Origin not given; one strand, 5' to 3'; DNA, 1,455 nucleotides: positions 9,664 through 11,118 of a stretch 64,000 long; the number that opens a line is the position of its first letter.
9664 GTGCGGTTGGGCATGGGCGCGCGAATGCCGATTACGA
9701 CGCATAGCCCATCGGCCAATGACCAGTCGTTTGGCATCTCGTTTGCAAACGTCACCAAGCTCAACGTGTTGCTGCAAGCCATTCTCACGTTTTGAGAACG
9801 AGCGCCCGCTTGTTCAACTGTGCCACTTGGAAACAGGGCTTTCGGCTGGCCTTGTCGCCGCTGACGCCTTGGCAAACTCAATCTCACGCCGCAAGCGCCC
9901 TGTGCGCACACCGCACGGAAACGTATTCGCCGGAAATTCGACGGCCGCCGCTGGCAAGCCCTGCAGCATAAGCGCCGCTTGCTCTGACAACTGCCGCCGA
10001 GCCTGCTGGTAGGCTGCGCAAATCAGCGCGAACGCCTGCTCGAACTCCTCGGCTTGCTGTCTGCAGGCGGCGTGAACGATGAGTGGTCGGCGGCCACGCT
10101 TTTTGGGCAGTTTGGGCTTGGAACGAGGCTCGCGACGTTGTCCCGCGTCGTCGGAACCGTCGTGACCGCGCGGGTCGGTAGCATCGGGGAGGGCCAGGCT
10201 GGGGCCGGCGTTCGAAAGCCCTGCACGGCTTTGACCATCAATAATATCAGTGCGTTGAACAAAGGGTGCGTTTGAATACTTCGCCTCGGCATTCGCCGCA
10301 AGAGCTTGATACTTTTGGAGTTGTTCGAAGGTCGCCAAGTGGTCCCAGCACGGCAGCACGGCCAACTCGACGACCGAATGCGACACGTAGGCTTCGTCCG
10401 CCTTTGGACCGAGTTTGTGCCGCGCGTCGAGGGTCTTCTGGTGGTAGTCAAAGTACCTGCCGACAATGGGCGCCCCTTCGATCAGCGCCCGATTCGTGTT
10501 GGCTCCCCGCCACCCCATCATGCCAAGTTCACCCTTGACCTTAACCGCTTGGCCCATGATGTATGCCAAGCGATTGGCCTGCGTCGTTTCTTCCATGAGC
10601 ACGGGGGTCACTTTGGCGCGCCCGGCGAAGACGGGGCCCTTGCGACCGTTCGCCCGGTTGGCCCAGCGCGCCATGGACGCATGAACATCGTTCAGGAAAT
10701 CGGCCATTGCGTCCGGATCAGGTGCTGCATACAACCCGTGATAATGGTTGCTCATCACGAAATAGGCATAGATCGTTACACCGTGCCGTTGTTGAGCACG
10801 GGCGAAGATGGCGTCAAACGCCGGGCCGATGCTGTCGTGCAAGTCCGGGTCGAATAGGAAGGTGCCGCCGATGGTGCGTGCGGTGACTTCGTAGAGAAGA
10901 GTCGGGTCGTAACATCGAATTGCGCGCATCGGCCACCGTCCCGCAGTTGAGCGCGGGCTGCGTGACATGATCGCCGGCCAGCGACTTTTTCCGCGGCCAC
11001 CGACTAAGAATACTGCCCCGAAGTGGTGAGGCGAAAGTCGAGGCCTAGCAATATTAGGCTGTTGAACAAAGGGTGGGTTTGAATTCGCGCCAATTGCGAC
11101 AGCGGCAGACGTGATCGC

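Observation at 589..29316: Dispersed 21-nt core repeat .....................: 11 copies in 30 kb, nearly all at gene ends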

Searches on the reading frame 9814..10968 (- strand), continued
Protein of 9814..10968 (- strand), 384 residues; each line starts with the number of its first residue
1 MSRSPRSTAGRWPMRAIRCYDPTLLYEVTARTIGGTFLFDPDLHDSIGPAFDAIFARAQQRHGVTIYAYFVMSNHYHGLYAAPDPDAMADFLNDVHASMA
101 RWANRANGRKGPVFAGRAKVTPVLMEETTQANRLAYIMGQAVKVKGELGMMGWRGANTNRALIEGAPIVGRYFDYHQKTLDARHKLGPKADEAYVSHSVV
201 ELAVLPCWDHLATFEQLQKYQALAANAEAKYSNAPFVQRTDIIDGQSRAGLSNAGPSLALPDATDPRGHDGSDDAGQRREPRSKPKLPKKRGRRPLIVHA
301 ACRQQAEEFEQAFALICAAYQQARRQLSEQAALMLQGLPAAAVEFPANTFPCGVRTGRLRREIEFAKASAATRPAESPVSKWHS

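Call 65: list_cluster_members(proteins=[P0145, P0149, P0150, P0155, P0161, P0174, P0180, P0200, P0250, P0289])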
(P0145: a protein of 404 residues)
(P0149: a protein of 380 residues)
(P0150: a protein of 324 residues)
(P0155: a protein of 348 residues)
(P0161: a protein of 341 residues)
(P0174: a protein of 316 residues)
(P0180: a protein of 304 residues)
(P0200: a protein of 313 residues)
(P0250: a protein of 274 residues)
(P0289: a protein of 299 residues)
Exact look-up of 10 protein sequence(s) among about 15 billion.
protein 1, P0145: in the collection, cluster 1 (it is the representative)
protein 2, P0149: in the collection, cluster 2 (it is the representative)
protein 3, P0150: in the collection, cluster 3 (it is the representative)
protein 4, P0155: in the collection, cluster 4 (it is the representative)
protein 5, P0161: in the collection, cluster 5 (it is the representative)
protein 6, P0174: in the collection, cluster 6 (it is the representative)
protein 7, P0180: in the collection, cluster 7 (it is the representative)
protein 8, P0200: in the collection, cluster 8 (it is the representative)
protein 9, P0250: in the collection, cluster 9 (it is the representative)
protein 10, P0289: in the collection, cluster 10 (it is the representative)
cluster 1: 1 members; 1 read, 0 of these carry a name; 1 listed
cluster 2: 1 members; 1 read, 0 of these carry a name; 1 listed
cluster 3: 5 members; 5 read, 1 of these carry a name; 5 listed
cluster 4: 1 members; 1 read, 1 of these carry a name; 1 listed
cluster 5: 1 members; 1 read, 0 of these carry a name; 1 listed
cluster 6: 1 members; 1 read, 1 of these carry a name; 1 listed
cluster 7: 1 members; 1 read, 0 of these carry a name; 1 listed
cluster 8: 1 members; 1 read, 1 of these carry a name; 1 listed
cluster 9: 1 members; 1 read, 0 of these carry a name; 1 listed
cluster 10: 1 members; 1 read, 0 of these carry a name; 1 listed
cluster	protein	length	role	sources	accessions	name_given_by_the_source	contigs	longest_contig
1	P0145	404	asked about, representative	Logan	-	-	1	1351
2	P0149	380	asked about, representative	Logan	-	-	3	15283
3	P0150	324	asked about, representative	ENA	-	-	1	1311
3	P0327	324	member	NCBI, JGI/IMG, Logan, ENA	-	REP element-mobilizing transposase RayT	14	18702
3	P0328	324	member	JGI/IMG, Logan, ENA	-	-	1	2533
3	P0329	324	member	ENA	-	-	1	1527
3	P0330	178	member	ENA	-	-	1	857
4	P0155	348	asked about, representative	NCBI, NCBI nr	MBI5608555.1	MAG: transposase [Deltaproteobacteria bacterium] | transposase [Deltaproteobacteria bacterium]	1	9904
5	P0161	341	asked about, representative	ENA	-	-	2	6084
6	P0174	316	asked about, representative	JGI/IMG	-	REP element-mobilizing transposase RayT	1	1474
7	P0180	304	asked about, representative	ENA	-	-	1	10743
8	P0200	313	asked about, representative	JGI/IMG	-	REP element-mobilizing transposase RayT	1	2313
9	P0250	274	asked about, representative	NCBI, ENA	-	-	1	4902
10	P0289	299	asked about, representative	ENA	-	-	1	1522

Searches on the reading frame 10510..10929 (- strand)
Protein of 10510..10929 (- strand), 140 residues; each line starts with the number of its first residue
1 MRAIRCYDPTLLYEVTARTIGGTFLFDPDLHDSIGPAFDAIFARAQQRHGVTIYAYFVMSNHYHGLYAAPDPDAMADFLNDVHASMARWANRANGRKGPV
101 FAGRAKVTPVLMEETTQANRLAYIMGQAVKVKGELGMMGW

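Call 73: search_solved_structures(query=window:10510-10929:-, max_evalue=10, show_alignments=3)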
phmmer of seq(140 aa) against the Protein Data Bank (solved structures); distinct sequences matched with E-value up to 10: 1.
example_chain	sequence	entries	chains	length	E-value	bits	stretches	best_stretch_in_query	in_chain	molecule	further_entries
9kwf_B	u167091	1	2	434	0.069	16.4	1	18-99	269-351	Putative deoxyribonuclease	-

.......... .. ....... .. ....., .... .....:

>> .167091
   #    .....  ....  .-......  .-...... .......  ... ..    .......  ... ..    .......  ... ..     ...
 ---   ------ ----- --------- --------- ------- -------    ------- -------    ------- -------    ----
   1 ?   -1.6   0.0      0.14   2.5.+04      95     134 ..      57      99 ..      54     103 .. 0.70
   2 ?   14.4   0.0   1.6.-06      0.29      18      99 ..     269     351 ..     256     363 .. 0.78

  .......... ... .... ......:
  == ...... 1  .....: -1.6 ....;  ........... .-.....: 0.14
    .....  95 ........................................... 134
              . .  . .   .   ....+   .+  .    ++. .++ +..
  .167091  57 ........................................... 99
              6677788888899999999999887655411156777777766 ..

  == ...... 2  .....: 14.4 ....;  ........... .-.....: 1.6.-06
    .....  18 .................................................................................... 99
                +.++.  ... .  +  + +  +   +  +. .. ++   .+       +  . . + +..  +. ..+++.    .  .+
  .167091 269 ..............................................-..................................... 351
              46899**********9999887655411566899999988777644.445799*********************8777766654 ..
